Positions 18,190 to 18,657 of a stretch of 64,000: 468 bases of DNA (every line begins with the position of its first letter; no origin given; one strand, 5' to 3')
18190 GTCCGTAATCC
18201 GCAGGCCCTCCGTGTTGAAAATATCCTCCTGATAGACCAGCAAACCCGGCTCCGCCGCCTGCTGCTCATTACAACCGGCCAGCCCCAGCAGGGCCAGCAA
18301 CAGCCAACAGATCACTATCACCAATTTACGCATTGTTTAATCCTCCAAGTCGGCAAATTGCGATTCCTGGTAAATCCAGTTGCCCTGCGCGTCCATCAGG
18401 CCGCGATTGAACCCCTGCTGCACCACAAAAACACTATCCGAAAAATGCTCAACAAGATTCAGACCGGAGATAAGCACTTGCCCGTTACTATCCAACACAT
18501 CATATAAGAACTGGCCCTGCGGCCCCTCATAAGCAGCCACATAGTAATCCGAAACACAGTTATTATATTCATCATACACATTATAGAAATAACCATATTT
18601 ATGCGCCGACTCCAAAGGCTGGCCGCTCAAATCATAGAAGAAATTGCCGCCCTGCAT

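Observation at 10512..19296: Seven-gene lipoprotein operon: six tandem WG-repeat paralogs plus an orphan PstS-like binding protein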

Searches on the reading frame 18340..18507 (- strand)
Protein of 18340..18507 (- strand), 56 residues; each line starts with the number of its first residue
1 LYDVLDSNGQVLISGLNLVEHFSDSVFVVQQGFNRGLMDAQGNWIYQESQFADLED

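Call 61: find_related_loci(query=A5, collection=metagenome_contigs, flank=6000)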
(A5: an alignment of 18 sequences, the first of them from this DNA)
Query A5 (56 aa) in metagenome_contigs; peptide patterns used: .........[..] (x = any residue, [..] = any of these).
61 stretches matched a pattern; 23 encode a relative of the query (tblastn E <= 1e-3); 23 distinct loci.
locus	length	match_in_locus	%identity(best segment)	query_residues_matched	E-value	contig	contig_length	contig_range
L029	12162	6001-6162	44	3-56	2e-13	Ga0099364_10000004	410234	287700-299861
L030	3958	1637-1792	44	1-52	1e-12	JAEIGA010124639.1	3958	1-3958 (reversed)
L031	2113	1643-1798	44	1-52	1e-12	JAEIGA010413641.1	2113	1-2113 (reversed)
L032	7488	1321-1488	39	1-56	3e-12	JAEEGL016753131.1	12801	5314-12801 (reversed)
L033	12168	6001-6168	43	1-56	6e-12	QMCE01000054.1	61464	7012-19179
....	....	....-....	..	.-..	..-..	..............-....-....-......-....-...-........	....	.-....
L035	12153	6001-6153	47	1-51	6e-12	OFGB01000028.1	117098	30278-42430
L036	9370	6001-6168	39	1-56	2e-11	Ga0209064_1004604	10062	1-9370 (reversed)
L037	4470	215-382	39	1-56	2e-11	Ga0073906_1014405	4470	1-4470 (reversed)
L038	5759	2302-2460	45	3-55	5e-11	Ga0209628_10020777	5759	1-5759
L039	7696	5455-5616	43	3-56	9e-11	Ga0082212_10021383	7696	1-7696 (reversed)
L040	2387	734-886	43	1-51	2e-10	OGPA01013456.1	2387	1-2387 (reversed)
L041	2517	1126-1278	41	1-51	3e-10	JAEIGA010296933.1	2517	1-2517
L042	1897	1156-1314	43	1-53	1e-9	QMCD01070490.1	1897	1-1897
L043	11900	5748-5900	33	3-53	2e-8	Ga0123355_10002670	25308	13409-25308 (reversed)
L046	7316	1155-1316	33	3-56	2e-7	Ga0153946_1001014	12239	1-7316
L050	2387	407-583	31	4-55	1e-4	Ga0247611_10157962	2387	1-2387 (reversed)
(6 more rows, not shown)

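Call 64: search_protein_families(library=pfam, proteins=[L046:2573-3460:+, L046:3457-4290:+, L046:4287-5117:+, L046:5114-5863:+, L046:5860-6519:+, L046:6533-7210:+, L035:6201-7091:+, L035:8300-10312:+, L035:10591-12039:+, L035:4708-6174:+], max_evalue=0.001)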
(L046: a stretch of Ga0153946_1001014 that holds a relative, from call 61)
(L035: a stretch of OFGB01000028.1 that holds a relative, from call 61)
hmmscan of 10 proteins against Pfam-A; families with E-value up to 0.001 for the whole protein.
L046:2573-3460:+ (295 aa): 5 families
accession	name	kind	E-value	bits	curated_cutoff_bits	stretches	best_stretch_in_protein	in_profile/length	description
PF12849.12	PBP_like_2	-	3.1e-38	132.5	27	2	178-292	3-125/267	PBP superfamily domain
PF13531.11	SBP_bac_11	-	2.5e-07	31.2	25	0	124-166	179-223/227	Bacterial extracellular solute-binding protein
PF12727.12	PBP_like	-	1.1e-05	25.1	27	0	210-266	8-65/193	PBP superfamily domain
PF01547.30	SBP_bac_1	-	0.00011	22.7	26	0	82-161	216-306/307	Bacterial extracellular solute-binding protein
PF03466.25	LysR_substrate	-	0.00027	20.8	28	1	182-276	3-93/209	LysR substrate binding domain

L046:3457-4290:+ (277 aa): 1 family
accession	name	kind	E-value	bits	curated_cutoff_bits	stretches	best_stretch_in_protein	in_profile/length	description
PF00528.27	BPD_transp_1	-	8.5e-22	78.2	26.4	1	82-276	1-182/184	Binding-protein-dependent transport system inner membrane component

L046:4287-5117:+ (276 aa): 1 family
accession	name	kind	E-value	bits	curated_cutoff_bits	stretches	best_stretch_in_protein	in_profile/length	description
PF00528.27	BPD_transp_1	-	5.8e-21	75.5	26.4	1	76-269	1-175/184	Binding-protein-dependent transport system inner membrane component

L046:5114-5863:+ (249 aa): 7 families
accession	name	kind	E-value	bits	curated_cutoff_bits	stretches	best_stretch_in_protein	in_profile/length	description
PF00005.33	ABC_tran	-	2.3e-33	116.2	25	1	19-174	1-137/137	ABC transporter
PF13304.12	AAA_21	-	2.1e-12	48.2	27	2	127-204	220-300/304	AAA domain, putative AbiEii toxin, Type IV TA system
PF02463.25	SMC_N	-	8e-09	35.7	40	1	14-210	8-205/220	RecF/RecN/SMC N terminal domain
PF03193.22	RsgA_GTPase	-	5.6e-05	23.5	30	1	17-52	95-129/174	RsgA GTPase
PF13555.12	AAA_29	-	7.8e-05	22.8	27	1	14-46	10-39/61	P-loop containing region of AAA domain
PF13401.12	AAA_22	-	9e-05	23.2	27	1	28-64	4-33/130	AAA domain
PF09818.15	ABC_ATPase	-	0.00095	18.7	23.2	0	24-51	75-101/283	P-loop domain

L046:5860-6519:+ (219 aa): 1 family
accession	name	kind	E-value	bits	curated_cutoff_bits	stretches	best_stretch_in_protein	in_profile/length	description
PF01895.24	PhoU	-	9.3e-50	167.4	23.5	2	120-205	1-89/89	PhoU domain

L046:6533-7210:+ (225 aa): 2 families
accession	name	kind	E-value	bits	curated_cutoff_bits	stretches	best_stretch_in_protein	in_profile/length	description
PF00486.34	Trans_reg_C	-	1.1e-27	96.4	26.2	1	151-222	2-76/77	Transcriptional regulatory protein, C terminal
PF00072.30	Response_reg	-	5.5e-25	88.1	30.2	1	4-115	1-110/111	Response regulator receiver domain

L035:6201-7091:+ (296 aa): 1 family
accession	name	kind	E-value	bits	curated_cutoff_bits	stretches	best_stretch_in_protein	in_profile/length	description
PF02557.22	VanY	-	2.8e-40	137.6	25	1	131-266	3-131/132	D-alanyl-D-alanine carboxypeptidase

L035:8300-10312:+ (670 aa): 1 family
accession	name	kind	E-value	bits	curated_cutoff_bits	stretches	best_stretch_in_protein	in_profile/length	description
PF01663.27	Phosphodiest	-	5.7e-30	105.5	23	2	8-140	1-123/342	Type I phosphodiesterase / nucleotide pyrophosphatase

L035:10591-12039:+ (482 aa): 2 families
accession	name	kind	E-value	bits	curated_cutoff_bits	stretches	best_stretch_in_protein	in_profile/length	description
PF03600.22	CitMHS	-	7.9e-13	48.6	31.9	2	53-378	8-293/336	Citrate transporter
PF00939.25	Na_sulph_symp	-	2e-09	37.5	27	1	299-473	297-462/472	Sodium:sulfate symporter transmembrane region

L035:4708-6174:+ (488 aa): 2 families
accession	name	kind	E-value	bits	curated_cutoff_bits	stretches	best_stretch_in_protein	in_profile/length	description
PF16465.11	DUF5046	-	1e-08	35.2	25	1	408-487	180-263/264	Domain of unknown function (DUF5046)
PF14903.11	WG_beta_rep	-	2.9e-06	27.6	25.6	0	225-243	2-20/35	WG containing repeat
